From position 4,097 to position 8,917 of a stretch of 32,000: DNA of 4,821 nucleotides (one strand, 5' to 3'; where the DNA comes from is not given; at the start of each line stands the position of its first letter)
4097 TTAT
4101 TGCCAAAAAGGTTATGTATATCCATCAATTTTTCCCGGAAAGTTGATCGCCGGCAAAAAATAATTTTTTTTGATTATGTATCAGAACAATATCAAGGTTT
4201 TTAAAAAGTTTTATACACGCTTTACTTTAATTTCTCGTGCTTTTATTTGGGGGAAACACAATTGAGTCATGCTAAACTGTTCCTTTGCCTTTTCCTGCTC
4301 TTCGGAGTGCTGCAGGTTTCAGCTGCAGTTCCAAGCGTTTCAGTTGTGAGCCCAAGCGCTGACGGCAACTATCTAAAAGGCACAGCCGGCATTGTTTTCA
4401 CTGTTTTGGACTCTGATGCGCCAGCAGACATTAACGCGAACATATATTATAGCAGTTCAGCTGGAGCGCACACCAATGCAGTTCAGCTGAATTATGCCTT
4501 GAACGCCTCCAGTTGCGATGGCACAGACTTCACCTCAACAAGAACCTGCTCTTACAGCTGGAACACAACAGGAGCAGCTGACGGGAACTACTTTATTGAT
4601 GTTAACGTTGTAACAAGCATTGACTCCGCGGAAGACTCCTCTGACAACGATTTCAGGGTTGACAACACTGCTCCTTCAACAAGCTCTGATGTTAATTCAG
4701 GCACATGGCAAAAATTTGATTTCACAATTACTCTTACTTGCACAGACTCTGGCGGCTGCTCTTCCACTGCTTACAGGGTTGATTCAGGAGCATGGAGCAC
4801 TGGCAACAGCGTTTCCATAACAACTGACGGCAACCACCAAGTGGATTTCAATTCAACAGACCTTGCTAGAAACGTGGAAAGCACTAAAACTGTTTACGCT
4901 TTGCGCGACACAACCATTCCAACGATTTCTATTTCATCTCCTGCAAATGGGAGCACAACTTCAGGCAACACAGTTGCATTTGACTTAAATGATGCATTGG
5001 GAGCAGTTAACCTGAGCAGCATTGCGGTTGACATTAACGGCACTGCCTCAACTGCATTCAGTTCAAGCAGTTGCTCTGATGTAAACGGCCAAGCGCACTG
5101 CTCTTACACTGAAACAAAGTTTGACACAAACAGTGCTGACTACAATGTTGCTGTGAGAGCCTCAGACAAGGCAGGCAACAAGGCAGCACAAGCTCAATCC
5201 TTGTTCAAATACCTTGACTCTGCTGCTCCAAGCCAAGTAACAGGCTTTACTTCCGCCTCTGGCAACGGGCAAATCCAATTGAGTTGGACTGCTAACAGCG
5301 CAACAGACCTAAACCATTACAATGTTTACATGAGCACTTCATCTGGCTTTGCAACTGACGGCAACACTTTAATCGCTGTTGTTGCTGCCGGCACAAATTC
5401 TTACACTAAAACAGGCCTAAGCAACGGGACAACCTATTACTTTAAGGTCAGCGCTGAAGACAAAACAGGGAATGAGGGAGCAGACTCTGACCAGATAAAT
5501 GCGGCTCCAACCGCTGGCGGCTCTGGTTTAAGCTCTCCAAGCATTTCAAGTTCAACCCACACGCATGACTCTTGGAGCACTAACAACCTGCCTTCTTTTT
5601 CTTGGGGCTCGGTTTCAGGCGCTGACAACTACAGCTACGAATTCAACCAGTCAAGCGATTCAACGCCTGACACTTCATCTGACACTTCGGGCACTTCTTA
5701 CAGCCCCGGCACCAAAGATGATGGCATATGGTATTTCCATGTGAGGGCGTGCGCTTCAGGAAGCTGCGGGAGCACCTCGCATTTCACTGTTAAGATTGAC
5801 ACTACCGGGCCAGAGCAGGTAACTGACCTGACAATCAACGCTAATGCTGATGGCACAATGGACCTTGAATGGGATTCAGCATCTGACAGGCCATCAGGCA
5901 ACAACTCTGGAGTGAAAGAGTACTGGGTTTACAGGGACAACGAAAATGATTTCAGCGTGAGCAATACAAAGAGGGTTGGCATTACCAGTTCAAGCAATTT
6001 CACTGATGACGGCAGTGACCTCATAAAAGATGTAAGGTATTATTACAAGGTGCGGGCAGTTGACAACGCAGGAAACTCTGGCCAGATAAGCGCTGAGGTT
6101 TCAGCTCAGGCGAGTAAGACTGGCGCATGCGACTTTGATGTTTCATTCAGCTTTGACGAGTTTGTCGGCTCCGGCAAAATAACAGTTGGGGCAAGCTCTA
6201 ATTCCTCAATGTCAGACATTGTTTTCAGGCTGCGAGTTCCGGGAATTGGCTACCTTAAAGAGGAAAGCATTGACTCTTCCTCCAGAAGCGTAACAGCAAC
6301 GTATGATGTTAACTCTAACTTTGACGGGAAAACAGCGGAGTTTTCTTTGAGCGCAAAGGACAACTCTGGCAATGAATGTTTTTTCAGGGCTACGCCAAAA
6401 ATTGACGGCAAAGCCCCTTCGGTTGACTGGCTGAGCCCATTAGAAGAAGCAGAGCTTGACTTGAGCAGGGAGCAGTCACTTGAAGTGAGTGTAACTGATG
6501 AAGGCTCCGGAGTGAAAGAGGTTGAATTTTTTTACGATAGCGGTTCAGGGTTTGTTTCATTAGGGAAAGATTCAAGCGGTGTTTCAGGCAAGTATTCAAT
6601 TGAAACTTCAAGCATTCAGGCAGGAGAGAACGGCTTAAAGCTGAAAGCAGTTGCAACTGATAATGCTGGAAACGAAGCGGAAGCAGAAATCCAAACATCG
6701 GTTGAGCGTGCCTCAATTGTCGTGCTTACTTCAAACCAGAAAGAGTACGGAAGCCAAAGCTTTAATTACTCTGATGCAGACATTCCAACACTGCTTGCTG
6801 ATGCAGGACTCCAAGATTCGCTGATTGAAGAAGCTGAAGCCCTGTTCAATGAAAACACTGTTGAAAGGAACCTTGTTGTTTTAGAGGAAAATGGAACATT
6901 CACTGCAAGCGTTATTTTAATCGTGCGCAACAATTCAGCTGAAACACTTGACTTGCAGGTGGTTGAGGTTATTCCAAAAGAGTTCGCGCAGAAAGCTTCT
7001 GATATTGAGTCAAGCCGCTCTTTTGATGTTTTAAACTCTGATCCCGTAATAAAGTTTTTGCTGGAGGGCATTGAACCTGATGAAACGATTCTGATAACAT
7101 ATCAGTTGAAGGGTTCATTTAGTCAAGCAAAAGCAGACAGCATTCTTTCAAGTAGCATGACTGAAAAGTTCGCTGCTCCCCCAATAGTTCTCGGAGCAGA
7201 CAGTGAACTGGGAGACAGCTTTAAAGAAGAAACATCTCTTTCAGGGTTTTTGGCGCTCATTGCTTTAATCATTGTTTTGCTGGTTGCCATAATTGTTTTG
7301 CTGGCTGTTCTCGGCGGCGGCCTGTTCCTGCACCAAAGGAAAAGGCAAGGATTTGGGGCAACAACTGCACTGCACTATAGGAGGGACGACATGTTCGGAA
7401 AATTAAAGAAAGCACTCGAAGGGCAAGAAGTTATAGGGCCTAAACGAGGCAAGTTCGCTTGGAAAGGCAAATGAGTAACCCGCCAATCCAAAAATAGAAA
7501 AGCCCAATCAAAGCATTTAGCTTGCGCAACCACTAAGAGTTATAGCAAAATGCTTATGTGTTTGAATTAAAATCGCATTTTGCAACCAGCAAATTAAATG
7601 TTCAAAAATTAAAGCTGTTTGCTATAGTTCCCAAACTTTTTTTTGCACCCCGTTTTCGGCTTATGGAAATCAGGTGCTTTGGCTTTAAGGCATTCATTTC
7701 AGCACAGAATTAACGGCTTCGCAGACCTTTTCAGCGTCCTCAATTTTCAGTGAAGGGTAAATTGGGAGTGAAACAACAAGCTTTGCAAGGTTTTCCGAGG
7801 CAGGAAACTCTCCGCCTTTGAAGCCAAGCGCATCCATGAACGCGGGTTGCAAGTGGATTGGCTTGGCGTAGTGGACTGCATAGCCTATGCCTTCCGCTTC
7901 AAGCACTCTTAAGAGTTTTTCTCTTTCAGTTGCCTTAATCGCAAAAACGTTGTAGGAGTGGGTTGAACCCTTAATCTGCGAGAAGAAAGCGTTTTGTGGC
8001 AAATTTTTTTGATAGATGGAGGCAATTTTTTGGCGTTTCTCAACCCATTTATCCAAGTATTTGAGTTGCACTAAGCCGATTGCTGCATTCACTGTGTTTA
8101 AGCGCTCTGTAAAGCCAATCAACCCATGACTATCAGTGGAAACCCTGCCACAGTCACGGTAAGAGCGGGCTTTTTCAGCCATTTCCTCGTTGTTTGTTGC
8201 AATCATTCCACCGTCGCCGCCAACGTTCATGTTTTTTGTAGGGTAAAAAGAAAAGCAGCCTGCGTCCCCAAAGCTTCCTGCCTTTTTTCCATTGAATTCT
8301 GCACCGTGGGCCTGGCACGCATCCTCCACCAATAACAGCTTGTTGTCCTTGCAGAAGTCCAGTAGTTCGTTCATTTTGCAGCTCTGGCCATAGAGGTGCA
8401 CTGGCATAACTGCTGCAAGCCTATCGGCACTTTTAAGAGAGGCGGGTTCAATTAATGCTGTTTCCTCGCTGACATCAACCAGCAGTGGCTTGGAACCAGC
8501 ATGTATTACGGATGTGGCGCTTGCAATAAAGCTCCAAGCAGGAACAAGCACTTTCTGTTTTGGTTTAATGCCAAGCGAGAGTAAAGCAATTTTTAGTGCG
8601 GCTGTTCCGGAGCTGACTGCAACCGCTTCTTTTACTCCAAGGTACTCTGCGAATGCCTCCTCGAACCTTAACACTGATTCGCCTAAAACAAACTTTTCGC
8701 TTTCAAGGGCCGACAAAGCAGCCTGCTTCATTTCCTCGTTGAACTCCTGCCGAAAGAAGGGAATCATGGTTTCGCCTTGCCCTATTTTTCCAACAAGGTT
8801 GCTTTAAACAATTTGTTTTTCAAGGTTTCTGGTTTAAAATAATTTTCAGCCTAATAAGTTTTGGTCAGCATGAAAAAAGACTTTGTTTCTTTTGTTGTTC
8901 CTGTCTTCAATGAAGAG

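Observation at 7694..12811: Arn-like module (aminotransferase, polyprenyl-P GT2, CE4 deacylase, GT-C, SDR) in a genome that probably lacks lipid A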

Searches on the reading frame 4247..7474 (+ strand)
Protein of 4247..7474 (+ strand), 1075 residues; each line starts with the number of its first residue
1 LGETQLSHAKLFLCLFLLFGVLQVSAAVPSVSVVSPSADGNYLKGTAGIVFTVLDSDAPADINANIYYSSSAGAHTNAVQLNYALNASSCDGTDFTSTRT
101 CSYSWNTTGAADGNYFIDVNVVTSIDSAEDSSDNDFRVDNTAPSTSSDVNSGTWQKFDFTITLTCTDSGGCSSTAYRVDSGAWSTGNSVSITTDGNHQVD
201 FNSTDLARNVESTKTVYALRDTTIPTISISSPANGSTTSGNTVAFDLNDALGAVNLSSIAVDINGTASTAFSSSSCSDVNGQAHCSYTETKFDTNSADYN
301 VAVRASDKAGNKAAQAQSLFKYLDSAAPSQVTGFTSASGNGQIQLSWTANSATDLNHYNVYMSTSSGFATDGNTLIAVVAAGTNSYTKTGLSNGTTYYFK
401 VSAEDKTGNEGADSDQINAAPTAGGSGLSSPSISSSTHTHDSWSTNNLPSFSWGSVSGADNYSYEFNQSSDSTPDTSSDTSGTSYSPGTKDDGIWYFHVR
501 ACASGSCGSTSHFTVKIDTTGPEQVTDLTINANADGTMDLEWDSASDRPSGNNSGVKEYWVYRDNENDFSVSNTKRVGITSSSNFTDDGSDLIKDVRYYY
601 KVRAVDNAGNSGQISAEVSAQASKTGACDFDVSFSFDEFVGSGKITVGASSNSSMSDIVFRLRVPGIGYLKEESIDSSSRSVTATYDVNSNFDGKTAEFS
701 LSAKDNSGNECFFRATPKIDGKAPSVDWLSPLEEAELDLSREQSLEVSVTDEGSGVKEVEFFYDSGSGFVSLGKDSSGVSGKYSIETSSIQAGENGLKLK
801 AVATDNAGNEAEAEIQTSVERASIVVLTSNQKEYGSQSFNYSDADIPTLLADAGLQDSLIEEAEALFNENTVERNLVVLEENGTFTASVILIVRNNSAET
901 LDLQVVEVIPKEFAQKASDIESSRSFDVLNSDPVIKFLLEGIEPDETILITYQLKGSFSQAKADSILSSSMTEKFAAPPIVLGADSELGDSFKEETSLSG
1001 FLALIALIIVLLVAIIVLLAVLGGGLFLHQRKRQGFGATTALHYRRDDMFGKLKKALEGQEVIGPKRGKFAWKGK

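Call 3: search_protein_families(library=pfam, proteins=[window:4247-7474:+], max_evalue=0.01)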
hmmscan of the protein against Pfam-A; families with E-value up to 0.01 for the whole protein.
window:4247-7474:+ (1075 aa): 7 families
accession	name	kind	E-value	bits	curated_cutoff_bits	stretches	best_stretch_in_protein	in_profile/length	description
PF00041.27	fn3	-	4.6e-12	46.4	25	1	327-417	2-81/84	Fibronectin type III domain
PF17957.7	Big_7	-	5.4e-07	30.6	24.1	1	724-787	1-58/70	Bacterial Ig domain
PF19077.6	Big_13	-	2.3e-06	28.5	27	0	278-317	57-95/102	Bacterial Ig-like domain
PF25788.1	Ig_Rha78A_N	-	6.5e-05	23.6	27.4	1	540-619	22-98/105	Rha78A-like, N-terminal immunoglobulin domain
PF13750.12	Big_3_3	-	0.00025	21.2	27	1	190-323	10-147/157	Bacterial Ig-like domain (group 3)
PF24489.1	Ig_J_second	-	0.00058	20.3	27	0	558-626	31-99/105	Tip attachment protein J second Ig-like domain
PF15418.12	DUF4625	-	0.0041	17.8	27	0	221-312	10-121/131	Domain of unknown function (DUF4625)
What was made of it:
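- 4247..7474 (+): 1075-aa surface protein with a signal peptide, fn3/Ig-like domains and a C-terminal TM anchor. It is a possible acceptor but is not linked to the block in all strains. Pfam fn3, Big_7 (call 3).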

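Call 4: search_protein_families(library=ncbifam, proteins=[window:4247-7474:+], max_evalue=0.01)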
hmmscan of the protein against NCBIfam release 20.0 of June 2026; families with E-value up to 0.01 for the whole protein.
window:4247-7474:+ (1075 aa): 2 families
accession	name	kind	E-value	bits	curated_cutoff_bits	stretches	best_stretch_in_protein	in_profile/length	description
NF047446.1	barrel_OmpL47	domain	3.2e-16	59.5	40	2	160-217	6-65/68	OmpL47-type beta-barrel domain-containing protein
NF045522.1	MXAN_2561_fam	equivalog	5.9e-05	22.7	150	1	342-423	183-260/304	MXAN_2561 family MXYO-CTERM-anchored protein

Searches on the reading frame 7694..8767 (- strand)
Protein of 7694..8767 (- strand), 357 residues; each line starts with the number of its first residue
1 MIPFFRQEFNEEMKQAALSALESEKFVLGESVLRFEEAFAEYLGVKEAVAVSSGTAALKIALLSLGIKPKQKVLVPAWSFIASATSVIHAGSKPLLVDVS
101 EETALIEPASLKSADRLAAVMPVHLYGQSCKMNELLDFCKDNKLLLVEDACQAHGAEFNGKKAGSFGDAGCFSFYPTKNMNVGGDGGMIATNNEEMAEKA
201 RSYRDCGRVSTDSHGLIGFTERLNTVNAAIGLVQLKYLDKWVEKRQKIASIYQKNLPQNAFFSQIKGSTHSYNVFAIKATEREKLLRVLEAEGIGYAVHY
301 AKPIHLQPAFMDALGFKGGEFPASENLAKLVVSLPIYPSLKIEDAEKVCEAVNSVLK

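Call 3: search_protein_families(library=pfam, proteins=[window:7694-8767:-], max_evalue=0.01)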
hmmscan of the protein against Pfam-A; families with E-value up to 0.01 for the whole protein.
window:7694-8767:- (357 aa): 3 families
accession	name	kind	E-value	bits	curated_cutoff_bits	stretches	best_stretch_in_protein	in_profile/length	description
PF01041.23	DegT_DnrJ_EryC1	-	1.3e-107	360.6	19.8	1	10-352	4-359/360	DegT/DnrJ/EryC1/StrS aminotransferase family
PF00155.27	Aminotran_1_2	-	9.3e-06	25.5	19.7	1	32-100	44-121/361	Aminotransferase class I and II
PF01212.27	Beta_elim_lyase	-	5.6e-05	23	27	1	12-101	13-105/288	Beta-eliminating lyase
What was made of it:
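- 7694..8767 (-): DegT-family PLP sugar aminotransferase (357 aa), transcribed divergently from GT2a. Its substrate is unknown. Pfam PF01041 E 1.3e-107 (call 3).
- Checked: 7694-8767 is on the MINUS strand and is DegT_DnrJ_EryC1 (E 1.3e-107, call 3).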

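Call 4: search_protein_families(library=ncbifam, proteins=[window:7694-8767:-], max_evalue=0.01)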
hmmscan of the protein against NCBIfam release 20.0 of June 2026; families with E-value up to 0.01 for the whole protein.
window:7694-8767:- (357 aa): 8 families
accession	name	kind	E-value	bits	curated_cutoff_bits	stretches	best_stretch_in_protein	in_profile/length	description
TIGR03588.1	PseC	equivalog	6.3e-80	268.9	423.5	1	1-356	1-380/380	UDP-4-amino-4,6-dideoxy-N-acetyl-beta-L-altrosamine transaminase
TIGR04181.1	NHT_00031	hypoth_equivalog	2.2e-65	220.9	420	1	8-335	7-357/359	LegC family aminotransferase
NF008687.0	PRK11706.1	equivalog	2.2e-54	184.6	375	1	1-356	1-374/375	dTDP-4-amino-4,6-dideoxygalactose transaminase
NF008658.2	PRK11658.1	equivalog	3.3e-52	177.4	631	1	2-356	5-377/379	UDP-4-amino-4-deoxy-L-arabinose aminotransferase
TIGR04427.1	PLP_DesI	equivalog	5.3e-48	164.1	650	1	30-353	52-380/390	dTDP-4-dehydro-6-deoxyglucose aminotransferase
NF011936.0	PRK15407.1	equivalog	5.3e-45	153.9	423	2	11-209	47-253/440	lipopolysaccharide biosynthesis protein RfbH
TIGR02379.1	ECA_wecE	subfamily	6.5e-41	140.3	434.85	1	1-355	1-374/376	dTDP-4-amino-4,6-dideoxy-D-glucose transaminase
TIGR01325.1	O_suc_HS_sulf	equivalog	0.0098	14.5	510.05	0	32-265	56-290/380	O-succinylhomoserine sulfhydrylase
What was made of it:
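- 7694..8767 (-): It is below every NCBIfam equivalog cut-off (PseC 269/423, ArnB 177/631; call 4).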

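Call 47: search_solved_structures(query=window:7694-8767:-, max_evalue=1e-20)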
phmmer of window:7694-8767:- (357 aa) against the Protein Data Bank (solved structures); distinct sequences matched with E-value up to 1e-20: 52.
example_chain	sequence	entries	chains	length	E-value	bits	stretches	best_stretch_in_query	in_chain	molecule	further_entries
7b0d_A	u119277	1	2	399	2.1e-79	270.7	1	6-353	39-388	Glutamine--scyllo-inositol transaminase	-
3frk_A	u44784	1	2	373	7.1e-71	242.7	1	21-354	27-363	QdtB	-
7n63_A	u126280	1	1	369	2.3e-65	224.6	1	6-356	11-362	Putative aminotransferase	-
2oga_A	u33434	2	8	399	4.2e-60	207.3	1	7-353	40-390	Transaminase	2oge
5u1z_A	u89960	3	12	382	1.4e-58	202.3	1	7-353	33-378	Putative aminotransferase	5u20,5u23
5u21_A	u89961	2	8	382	9.5e-58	199.6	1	7-353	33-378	Putative aminotransferase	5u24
3uwc_A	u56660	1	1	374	4.9e-56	193.9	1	21-351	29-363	Nucleotide-sugar aminotransferase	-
3bn1_A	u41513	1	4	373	1.3e-55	192.5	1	28-356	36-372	Perosamine synthetase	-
3dr7_A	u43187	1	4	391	1.6e-55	192.3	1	28-356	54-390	Putative perosamine synthetase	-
3dr4_A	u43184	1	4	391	8.4e-55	189.9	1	28-356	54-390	Putative perosamine synthetase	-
4qgr_A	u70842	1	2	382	1.1e-53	186.2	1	14-351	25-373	DegT/DnrJ/EryC1/StrS aminotransferase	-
3nyu_A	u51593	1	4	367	2.5e-52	181.8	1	20-353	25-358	Aminotransferase WbpE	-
3nu7_A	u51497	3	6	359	3.7e-52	181.2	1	20-352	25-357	Aminotransferase WbpE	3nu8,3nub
3nys_A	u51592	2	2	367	1.7e-51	179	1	20-353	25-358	Aminotransferase WbpE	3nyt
7b0m_AAA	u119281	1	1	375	6.4e-49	170.6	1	12-279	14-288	Sugar aminotransferase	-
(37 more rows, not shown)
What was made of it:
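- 7694..8767 (-): PDB best matches are 7b0d at 271 bits and QdtB at 243 bits; ArnB scores 128-152 bits (call 47).
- The aminotransferase is closer to 3-aminotransferases (call 47).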
